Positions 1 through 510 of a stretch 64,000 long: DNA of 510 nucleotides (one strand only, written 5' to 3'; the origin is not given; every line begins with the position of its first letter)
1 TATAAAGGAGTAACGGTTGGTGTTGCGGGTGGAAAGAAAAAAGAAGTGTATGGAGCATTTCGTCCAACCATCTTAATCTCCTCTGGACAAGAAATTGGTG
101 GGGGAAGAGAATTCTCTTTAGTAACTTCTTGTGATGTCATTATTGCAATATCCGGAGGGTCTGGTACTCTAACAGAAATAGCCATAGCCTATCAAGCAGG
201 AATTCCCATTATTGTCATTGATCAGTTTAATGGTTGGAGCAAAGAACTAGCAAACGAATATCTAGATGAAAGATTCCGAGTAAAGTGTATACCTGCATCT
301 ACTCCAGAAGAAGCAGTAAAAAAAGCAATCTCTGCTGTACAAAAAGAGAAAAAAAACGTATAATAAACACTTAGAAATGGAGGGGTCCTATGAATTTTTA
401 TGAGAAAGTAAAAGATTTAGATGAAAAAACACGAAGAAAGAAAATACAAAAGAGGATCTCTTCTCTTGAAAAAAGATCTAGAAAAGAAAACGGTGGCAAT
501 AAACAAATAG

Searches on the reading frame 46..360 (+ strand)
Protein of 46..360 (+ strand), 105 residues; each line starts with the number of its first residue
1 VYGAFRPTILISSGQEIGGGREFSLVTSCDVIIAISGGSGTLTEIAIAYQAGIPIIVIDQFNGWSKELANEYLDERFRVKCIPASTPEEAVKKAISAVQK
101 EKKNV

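Call 24: search_protein_families(library=pfam, alignment_id=A2, max_evalue=0.00001)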
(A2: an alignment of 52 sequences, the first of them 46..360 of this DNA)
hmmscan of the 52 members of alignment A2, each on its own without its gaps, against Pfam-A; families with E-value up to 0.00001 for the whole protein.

A. member 1, window:46-360:+ (105 aa): 1 family
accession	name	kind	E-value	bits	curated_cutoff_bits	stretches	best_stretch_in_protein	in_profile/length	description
PF18306.6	LDcluster4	-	1.8e-13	50.8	26.3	1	8-90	75-150/151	SLOG cluster4 family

B. families by the number of members that match (of 52 scanned): 61 families (the first 25 are shown)
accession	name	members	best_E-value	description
PF00072.30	Response_reg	2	9.4e-31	Response regulator receiver domain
PF00004.35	AAA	2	7.1e-20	ATPase family associated with various cellular activities (AAA)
PF01702.25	TGT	1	1.9e-160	Queuine tRNA-ribosyltransferase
PF02547.20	Queuosine_synth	1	1.2e-144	Queuosine biosynthesis protein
PF02673.24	BacA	1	3e-88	Bacitracin resistance protein BacA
PF00501.34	AMP-binding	1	7.7e-78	AMP-binding enzyme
PF05496.18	RuvB_N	1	3e-77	Holliday junction DNA helicase RuvB P-loop domain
PF03352.18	Adenine_glyco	1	3.2e-75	Methyladenine glycosylase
PF00749.27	tRNA-synt_1c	1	8.1e-67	tRNA synthetases class I (E and Q), catalytic domain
PF01709.26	Transcrip_reg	1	6.1e-61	TACO1/YebC second and third domain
PF01018.28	GTP1_OBG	1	1.9e-56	GTP1/OBG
PF00482.28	T2SSF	1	3.6e-51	Type II secretion system (T2SS), protein F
PF00696.33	AA_kinase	1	2.5e-34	Amino acid kinase family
PF01016.24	Ribosomal_L27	1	3.4e-33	Ribosomal L27 protein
PF00829.26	Ribosomal_L21p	1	7.7e-33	Ribosomal prokaryotic L21 protein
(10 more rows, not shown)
